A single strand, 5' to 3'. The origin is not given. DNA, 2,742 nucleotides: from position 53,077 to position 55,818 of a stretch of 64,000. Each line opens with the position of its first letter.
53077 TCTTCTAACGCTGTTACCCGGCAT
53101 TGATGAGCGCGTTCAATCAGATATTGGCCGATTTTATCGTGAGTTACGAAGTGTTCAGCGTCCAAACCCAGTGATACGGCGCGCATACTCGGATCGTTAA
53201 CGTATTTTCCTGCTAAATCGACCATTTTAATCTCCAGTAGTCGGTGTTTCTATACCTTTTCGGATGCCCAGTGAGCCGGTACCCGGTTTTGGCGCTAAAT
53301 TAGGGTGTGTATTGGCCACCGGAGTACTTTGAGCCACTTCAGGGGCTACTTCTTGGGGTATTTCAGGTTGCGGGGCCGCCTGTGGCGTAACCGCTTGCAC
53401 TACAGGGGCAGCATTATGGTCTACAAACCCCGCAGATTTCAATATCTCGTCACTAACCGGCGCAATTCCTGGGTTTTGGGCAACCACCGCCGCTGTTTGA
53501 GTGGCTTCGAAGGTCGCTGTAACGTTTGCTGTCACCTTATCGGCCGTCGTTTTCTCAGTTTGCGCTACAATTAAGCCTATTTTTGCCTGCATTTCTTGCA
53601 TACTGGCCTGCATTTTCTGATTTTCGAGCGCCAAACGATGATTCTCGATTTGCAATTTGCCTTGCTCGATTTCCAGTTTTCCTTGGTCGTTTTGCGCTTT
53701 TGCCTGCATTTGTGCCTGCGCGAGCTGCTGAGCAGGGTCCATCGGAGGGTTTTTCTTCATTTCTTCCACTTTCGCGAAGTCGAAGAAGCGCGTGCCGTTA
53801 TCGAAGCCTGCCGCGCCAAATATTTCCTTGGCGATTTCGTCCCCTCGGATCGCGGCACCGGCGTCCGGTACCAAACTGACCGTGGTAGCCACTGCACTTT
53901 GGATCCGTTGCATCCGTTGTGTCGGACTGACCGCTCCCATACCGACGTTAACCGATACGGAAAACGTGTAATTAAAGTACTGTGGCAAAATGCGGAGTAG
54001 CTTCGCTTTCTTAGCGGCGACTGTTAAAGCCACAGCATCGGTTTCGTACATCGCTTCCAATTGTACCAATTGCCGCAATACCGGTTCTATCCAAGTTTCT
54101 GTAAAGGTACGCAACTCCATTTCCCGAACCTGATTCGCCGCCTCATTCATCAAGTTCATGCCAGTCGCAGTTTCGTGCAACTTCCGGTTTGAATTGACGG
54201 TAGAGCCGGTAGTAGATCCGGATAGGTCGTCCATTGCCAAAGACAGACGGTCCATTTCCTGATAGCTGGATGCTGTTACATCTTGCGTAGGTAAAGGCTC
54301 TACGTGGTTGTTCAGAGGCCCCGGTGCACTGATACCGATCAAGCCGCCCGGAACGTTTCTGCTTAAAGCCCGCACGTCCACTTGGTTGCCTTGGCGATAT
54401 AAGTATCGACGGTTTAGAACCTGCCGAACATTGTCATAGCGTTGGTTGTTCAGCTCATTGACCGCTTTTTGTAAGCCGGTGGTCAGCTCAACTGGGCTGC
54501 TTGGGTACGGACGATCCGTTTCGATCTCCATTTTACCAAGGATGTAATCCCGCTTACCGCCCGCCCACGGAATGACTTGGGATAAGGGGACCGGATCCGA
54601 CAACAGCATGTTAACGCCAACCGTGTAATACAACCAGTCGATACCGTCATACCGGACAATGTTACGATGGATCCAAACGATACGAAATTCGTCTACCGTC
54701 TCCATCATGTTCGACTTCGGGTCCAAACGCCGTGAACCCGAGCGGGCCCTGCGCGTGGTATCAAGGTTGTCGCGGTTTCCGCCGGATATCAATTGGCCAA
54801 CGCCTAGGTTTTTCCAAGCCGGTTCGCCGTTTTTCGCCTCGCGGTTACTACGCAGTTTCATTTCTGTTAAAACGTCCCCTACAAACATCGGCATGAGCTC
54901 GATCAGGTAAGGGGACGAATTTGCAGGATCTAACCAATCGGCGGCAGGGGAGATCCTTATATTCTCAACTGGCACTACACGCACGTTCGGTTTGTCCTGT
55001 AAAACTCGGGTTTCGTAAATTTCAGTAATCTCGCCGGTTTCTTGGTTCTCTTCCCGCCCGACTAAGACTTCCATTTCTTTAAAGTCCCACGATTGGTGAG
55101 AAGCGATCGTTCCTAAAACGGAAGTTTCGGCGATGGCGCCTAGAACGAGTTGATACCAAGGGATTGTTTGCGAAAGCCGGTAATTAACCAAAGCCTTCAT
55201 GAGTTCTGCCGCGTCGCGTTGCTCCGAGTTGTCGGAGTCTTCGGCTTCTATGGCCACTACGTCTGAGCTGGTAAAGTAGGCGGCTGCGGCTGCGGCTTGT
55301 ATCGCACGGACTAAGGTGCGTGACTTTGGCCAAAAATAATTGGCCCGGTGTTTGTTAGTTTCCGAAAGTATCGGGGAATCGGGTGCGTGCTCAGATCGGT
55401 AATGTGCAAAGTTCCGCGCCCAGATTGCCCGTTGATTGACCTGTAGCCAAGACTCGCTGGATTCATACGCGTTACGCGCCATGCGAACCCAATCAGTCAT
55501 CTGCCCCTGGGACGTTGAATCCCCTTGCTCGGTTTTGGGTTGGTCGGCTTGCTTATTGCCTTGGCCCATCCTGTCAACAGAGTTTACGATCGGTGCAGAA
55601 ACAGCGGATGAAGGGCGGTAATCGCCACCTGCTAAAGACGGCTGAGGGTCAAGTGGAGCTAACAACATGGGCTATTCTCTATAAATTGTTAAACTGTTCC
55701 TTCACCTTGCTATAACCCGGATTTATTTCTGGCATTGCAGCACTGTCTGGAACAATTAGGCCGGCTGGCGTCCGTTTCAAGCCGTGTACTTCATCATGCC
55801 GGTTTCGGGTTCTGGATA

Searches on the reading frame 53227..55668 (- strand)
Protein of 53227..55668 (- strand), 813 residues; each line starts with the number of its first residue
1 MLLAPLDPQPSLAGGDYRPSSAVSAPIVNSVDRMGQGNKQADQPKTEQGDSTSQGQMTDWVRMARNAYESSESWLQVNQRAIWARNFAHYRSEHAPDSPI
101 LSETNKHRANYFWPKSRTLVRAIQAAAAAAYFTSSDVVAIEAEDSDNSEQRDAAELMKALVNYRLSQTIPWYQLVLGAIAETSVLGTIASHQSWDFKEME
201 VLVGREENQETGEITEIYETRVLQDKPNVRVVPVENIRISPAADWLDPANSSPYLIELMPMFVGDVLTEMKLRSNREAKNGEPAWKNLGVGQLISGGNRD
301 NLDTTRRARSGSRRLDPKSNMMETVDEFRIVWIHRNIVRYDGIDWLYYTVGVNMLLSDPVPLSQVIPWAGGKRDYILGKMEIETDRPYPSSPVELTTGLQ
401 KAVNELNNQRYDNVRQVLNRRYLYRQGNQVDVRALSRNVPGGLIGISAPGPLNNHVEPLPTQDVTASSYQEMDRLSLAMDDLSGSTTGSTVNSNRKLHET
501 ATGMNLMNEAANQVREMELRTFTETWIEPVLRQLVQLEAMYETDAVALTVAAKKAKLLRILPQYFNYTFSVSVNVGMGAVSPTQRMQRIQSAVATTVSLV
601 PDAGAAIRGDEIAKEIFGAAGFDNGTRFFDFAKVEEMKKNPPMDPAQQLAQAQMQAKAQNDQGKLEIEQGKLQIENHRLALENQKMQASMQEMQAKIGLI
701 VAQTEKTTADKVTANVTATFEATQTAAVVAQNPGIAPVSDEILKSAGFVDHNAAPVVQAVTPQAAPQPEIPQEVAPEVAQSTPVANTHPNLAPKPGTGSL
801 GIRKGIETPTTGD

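Call 14: search_protein_families(library=phrogs, proteins=[window:53227-55668:-], max_evalue=0.001)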
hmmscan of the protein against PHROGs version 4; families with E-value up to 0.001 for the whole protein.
window:53227-55668:- (813 aa): 2 families
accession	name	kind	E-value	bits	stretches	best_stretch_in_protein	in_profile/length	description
phrog_1216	-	head and packaging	2.6e-28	100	1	367-704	335-673/714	portal protein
phrog_332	-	connector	4.3e-17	62.7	1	102-680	51-548/560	head-tail adaptor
